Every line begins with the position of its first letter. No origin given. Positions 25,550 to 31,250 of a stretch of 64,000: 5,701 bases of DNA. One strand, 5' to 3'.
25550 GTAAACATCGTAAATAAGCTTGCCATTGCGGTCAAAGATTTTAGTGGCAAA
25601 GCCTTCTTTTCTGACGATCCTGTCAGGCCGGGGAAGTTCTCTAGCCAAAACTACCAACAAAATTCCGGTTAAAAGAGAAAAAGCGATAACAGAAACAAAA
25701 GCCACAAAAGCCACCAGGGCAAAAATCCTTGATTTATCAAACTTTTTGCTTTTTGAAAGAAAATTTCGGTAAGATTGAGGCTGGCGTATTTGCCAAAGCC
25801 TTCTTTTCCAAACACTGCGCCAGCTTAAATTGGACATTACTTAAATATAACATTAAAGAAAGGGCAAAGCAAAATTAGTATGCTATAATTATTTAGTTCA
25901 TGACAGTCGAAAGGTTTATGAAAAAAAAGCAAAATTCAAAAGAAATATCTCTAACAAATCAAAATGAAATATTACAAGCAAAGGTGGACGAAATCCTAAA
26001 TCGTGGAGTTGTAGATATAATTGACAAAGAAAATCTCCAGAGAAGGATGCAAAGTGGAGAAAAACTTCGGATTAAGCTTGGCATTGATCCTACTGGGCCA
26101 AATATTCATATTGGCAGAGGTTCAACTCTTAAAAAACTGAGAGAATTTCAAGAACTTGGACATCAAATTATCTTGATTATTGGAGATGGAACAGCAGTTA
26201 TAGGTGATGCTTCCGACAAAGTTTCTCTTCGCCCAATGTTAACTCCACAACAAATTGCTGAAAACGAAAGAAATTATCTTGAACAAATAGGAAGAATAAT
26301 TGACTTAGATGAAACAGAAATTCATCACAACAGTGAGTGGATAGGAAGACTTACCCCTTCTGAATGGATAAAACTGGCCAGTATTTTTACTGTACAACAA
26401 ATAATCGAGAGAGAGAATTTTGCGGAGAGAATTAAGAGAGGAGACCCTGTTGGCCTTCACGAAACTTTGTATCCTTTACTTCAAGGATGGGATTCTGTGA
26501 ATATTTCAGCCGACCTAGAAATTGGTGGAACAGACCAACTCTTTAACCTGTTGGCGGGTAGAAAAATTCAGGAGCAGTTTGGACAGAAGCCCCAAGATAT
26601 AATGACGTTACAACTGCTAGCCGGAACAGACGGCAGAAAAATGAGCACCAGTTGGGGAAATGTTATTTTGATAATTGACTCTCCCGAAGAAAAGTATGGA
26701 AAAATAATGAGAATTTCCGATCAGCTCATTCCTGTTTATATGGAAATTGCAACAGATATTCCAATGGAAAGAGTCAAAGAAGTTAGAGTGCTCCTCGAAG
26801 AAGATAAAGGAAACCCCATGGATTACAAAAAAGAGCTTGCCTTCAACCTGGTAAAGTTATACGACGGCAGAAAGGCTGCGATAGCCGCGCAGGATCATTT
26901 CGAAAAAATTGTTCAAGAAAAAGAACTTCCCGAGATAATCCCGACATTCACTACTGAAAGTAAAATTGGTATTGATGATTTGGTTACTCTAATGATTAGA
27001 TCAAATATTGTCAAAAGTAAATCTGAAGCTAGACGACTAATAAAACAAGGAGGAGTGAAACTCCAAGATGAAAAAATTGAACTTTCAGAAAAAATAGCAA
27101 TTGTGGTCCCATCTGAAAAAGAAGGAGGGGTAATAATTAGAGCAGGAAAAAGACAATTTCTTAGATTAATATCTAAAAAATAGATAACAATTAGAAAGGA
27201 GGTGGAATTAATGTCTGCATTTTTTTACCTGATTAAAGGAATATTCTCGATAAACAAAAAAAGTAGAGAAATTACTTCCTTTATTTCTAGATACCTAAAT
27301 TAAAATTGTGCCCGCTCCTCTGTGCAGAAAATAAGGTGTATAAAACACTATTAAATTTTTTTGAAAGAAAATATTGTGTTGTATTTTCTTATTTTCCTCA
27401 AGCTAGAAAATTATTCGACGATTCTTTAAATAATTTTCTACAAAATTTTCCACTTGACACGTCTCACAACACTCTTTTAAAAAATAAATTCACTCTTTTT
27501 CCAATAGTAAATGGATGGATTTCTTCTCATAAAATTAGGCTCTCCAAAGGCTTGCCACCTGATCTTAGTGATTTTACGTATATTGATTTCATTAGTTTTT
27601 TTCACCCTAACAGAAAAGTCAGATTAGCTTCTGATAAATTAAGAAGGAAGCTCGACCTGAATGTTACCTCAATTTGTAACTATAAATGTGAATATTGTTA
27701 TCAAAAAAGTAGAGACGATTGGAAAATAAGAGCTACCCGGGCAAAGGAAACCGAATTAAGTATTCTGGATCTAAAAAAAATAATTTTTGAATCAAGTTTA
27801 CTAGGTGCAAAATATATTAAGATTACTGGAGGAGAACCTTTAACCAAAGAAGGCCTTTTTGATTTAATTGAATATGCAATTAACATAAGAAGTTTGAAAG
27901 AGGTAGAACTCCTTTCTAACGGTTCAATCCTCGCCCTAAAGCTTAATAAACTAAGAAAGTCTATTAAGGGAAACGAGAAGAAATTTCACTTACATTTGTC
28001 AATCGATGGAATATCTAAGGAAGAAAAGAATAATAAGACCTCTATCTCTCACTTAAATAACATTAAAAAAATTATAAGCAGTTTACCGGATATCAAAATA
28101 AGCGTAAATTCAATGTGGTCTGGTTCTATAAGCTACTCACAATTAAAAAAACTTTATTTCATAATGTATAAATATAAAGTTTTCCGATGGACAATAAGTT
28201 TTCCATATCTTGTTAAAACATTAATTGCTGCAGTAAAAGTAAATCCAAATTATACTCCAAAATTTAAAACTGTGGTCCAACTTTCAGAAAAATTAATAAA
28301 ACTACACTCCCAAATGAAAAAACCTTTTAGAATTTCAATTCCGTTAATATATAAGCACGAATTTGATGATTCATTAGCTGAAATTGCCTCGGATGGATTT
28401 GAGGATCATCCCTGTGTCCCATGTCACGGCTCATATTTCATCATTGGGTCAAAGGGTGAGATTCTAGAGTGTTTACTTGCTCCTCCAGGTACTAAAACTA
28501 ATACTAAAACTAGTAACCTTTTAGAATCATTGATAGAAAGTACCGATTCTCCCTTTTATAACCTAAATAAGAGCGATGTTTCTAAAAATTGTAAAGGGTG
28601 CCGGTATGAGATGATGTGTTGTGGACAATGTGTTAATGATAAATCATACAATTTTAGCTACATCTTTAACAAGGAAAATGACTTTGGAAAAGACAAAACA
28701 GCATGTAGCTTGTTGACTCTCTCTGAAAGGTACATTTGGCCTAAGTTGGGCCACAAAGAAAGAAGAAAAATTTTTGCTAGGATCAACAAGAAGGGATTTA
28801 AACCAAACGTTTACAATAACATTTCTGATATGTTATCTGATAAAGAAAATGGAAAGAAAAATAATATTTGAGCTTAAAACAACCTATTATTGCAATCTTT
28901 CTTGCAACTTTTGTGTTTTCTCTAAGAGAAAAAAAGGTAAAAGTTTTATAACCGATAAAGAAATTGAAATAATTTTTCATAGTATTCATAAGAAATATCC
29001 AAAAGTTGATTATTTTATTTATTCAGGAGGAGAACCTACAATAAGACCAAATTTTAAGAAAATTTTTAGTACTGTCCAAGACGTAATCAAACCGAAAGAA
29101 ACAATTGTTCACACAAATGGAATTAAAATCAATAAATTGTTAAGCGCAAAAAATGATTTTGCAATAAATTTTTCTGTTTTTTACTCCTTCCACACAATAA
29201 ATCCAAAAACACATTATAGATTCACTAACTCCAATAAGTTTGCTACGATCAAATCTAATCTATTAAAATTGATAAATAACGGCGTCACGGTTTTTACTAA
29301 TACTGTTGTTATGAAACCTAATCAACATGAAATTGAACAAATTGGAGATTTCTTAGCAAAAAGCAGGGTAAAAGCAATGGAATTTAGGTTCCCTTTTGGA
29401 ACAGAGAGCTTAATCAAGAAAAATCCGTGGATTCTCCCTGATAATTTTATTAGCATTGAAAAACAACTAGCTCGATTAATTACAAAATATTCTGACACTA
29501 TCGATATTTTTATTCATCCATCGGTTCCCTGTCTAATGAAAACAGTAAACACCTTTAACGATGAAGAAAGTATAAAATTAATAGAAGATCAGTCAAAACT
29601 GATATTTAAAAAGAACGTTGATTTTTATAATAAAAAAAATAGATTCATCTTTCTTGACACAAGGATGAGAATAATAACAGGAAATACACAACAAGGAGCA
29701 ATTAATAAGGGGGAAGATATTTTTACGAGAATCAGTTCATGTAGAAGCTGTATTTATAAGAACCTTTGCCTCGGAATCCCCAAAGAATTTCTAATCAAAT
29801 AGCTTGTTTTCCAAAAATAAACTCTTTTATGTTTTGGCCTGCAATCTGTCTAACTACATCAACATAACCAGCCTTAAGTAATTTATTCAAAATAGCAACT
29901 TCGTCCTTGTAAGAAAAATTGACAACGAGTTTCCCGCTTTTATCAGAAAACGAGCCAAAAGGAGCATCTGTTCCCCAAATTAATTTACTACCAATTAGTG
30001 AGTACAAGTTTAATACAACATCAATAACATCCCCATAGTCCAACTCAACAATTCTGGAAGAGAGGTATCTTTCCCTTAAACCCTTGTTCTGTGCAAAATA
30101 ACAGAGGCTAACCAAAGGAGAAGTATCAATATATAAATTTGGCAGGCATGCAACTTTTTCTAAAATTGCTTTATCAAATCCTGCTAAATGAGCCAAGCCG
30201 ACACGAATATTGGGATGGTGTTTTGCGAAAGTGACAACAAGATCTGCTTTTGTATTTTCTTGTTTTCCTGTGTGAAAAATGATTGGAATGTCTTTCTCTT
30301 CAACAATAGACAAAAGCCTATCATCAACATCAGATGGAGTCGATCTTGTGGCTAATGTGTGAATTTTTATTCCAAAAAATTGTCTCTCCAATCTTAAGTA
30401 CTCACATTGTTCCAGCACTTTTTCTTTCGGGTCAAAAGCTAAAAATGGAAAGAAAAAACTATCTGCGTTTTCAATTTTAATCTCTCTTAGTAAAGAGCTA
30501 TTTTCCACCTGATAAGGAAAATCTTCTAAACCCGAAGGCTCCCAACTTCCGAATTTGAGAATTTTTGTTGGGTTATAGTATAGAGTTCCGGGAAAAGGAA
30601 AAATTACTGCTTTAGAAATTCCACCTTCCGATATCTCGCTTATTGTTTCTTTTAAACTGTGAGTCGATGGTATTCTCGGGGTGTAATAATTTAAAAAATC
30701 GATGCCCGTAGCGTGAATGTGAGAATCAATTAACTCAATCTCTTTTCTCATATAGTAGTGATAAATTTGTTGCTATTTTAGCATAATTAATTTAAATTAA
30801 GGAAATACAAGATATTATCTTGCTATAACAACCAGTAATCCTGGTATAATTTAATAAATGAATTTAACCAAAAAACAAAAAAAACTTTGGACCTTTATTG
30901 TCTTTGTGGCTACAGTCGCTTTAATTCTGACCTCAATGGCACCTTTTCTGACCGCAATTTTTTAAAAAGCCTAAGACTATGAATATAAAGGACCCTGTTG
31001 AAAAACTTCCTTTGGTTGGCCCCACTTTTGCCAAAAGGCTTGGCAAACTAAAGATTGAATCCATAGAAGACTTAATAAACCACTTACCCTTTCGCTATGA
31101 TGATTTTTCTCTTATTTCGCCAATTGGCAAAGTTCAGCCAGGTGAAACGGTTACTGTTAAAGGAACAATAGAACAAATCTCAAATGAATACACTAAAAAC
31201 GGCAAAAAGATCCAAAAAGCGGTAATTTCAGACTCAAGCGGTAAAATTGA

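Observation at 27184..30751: Cryptic RiPP-like cassette: a 30-aa SD-driven peptide, two radical-SAM/SPASM-type enzymes and a convergent amidohydrolase, wedged between tyrS and recG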

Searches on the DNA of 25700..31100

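Call 28: search_rna_families(source=window, start=25700, end=31100, threshold=evalue, max_evalue=10)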
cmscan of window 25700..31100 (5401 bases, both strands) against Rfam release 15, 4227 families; matches with E-value up to 10: 4.
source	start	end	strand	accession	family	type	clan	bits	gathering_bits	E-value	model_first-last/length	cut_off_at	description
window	30364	30438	+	RF02109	DLEU2_5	Gene; lncRNA;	-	21.9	40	2.2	1-84/84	no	Deleted in lymphocytic leukemia 2 conserved region 5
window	25700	25808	+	RF00021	Spot_42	Gene; sRNA;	-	17.7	80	7.3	1-115/115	no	Spot 42 RNA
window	28724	28820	+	RF02111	IS009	Gene;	-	15.2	117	2.9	1-199/199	no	IS009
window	30299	30372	-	RF01880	Xist_exon1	Gene; lncRNA;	-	14.1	50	2.5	1-85/85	no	X-chromosome inactivation gene exon 1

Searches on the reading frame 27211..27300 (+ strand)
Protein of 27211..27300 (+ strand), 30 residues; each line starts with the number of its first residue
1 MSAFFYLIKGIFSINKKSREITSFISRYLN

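Call 4: search_protein_families(library=pfam, proteins=[window:27211-27300:+], max_evalue=1)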
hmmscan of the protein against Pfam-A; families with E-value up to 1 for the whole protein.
window:27211-27300:+ (30 aa): 0 families

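Call 5: search_protein_families(library=ncbifam, proteins=[window:27211-27300:+], max_evalue=1)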
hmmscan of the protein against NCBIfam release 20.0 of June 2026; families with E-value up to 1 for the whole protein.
window:27211-27300:+ (30 aa): 0 families
